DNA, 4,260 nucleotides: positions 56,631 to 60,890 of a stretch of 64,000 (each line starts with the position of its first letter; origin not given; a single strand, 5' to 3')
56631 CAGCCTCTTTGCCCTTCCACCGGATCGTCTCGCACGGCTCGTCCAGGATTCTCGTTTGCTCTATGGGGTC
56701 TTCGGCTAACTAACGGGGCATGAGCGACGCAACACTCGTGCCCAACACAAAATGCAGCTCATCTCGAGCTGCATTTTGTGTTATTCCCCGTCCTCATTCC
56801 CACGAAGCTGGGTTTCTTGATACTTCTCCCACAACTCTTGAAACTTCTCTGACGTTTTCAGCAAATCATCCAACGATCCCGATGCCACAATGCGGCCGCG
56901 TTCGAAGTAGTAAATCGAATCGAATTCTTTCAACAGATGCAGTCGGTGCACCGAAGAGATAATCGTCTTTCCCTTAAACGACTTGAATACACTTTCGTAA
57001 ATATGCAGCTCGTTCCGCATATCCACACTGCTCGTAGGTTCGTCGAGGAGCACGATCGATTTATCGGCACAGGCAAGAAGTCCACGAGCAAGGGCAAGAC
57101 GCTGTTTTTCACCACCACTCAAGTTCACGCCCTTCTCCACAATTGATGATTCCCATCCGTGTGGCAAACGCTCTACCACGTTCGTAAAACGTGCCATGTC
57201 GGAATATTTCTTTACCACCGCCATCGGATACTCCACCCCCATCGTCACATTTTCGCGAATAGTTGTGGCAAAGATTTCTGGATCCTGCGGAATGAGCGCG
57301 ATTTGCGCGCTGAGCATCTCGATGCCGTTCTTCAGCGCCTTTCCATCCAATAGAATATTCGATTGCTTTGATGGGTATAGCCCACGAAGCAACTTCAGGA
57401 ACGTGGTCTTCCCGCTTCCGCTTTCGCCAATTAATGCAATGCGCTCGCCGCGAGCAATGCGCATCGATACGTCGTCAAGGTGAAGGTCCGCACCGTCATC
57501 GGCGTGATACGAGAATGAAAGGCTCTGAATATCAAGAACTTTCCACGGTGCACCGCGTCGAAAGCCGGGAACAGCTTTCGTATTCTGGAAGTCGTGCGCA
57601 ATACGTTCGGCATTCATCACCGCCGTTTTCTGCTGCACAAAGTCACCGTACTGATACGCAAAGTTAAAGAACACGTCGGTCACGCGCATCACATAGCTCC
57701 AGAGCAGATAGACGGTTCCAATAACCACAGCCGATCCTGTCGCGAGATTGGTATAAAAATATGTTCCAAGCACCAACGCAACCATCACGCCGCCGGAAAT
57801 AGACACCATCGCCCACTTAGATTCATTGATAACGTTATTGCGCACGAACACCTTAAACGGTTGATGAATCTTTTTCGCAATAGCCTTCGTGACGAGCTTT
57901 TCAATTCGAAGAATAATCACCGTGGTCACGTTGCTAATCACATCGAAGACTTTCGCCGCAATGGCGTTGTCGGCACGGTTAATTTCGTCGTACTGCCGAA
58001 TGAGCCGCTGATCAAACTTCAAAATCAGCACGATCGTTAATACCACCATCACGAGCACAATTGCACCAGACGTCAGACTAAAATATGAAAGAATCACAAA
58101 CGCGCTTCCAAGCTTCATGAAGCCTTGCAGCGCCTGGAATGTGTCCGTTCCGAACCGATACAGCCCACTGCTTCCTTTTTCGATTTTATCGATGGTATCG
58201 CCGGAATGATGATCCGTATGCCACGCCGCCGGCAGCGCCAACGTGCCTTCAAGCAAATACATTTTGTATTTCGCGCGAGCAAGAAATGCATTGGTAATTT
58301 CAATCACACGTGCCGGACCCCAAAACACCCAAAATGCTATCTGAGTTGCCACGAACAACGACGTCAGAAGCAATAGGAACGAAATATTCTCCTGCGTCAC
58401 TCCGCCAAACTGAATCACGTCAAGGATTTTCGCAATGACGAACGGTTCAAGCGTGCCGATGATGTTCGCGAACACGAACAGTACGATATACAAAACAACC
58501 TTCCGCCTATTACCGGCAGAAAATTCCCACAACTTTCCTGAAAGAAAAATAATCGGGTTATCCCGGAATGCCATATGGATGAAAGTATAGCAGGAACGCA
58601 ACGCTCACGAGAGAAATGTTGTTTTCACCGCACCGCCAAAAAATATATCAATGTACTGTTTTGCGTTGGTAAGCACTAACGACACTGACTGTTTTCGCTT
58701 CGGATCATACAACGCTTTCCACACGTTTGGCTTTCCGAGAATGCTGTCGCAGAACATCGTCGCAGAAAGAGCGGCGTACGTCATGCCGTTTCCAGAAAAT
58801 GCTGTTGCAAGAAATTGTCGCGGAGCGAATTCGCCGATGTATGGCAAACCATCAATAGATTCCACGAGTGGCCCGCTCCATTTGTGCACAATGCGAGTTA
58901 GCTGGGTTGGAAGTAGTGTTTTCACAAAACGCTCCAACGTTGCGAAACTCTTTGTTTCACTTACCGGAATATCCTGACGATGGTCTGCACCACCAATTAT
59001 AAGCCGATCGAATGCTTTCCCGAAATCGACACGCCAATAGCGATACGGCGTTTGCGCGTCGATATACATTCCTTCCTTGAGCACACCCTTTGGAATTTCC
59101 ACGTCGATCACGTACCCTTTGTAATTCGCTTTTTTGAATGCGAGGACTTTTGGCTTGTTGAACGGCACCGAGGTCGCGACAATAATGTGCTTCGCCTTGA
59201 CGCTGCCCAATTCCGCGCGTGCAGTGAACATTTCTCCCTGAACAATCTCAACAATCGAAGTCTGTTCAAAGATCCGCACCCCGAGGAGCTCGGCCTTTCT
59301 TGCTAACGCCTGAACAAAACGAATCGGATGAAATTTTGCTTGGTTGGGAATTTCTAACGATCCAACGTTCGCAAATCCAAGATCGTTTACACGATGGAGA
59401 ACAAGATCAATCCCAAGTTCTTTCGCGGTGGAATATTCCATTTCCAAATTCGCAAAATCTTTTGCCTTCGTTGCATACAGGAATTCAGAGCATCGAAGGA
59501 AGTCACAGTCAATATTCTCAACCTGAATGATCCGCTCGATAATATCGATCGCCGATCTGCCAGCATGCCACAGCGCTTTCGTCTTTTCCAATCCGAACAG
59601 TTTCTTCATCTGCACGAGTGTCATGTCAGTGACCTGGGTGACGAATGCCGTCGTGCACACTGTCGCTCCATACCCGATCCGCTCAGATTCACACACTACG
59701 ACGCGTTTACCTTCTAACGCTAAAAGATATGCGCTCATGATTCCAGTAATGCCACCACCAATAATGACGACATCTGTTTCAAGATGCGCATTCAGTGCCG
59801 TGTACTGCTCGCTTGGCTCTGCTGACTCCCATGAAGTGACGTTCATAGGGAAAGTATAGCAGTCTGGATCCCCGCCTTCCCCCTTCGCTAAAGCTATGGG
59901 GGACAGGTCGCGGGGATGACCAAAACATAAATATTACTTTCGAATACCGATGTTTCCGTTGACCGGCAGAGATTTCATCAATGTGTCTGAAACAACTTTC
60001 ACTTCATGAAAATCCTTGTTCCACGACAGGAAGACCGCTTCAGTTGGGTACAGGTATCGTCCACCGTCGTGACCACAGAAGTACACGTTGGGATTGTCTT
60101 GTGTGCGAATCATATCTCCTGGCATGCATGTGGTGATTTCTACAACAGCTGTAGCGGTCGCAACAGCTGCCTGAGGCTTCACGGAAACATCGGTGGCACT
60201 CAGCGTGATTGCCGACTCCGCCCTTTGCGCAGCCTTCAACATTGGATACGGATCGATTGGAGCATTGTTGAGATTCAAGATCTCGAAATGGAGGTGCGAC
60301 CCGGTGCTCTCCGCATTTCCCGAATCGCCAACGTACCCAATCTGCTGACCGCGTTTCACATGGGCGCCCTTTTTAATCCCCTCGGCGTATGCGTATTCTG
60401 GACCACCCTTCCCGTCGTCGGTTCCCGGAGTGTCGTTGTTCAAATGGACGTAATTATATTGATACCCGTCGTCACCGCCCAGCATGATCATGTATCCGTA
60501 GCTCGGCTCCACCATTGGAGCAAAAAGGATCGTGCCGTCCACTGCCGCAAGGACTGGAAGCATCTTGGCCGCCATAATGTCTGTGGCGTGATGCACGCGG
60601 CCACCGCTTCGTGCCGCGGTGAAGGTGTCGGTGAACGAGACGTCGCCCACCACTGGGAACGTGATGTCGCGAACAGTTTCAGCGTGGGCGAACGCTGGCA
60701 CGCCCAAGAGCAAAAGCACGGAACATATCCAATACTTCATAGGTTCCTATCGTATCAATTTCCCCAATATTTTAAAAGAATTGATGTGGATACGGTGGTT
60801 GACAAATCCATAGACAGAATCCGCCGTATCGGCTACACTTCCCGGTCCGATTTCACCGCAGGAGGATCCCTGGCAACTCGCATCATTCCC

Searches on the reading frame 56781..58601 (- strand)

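Call 43: search_protein_families(library=pfam, proteins=[window:56781-58601:-], max_evalue=0.001)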
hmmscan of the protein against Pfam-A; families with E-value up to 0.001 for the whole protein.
window:56781-58601:- (606 aa): 3 families
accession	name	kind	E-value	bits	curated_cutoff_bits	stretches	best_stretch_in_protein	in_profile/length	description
PF00005.33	ABC_tran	-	4.1e-29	102.4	25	1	375-524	1-137/137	ABC transporter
PF00664.28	ABC_membrane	-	1.1e-10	42.1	28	1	36-285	2-252/274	ABC transporter transmembrane region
PF13304.12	AAA_21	-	6e-06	27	27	0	389-408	3-22/304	AAA domain, putative AbiEii toxin, Type IV TA system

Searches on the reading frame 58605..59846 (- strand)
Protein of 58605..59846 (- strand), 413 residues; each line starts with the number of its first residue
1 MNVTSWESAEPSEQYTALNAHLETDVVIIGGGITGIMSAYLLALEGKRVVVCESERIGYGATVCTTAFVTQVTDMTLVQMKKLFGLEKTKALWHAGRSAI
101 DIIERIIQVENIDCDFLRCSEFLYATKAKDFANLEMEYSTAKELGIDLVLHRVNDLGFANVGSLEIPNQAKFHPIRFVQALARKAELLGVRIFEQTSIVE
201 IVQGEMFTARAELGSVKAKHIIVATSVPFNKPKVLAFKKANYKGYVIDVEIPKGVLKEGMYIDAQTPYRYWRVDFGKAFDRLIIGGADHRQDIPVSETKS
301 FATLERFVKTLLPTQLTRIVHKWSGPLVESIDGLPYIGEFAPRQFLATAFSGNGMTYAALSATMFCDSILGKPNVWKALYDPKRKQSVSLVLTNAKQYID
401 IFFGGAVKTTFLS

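Call 44: search_protein_families(library=pfam, proteins=[window:58605-59846:-], max_evalue=0.001)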
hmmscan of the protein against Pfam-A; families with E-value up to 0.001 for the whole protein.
window:58605-59846:- (413 aa): 10 families
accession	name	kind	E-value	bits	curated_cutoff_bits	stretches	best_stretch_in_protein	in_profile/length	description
PF01266.30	DAO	-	3.9e-47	161.9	27.9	1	25-366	1-351/353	FAD dependent oxidoreductase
PF03486.20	HI0933_like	-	6.7e-06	26.2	50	0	25-55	2-32/244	HI0933-like protein Rossmann domain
PF01494.25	FAD_binding_3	-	1.9e-05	24.5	22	1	23-56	1-34/349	FAD binding domain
PF01946.23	Thi4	-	0.00011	22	26.2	1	15-62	9-58/235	Thi4 family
PF07992.20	Pyr_redox_2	-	0.00018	21.5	26.1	0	25-180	2-58/291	Pyridine nucleotide-disulphide oxidoreductase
PF13450.12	NAD_binding_8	-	0.00023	21.8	21.9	1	28-55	1-28/68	NAD(P)-binding Rossmann-like domain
PF00890.30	FAD_binding_2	-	0.00024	20.9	20.4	1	25-63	1-39/414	FAD binding domain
PF00070.33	Pyr_redox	-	0.0004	21.3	22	0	26-54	2-30/82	Pyridine nucleotide-disulphide oxidoreductase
PF12831.13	FAD_oxidored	-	0.0006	19.7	27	1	25-56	1-32/416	FAD dependent oxidoreductase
PF13738.12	Pyr_redox_3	-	0.0006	19.6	30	0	185-241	91-147/305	Pyridine nucleotide-disulphide oxidoreductase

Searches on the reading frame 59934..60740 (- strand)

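Call 44: search_protein_families(library=pfam, proteins=[window:59934-60740:-], max_evalue=0.001)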
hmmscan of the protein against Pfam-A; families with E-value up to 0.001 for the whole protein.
window:59934-60740:- (268 aa): 1 family
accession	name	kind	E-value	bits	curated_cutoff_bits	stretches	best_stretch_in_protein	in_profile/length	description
PF01551.29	Peptidase_M23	-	2.5e-19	69.7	28.7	2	121-164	54-96/96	Peptidase family M23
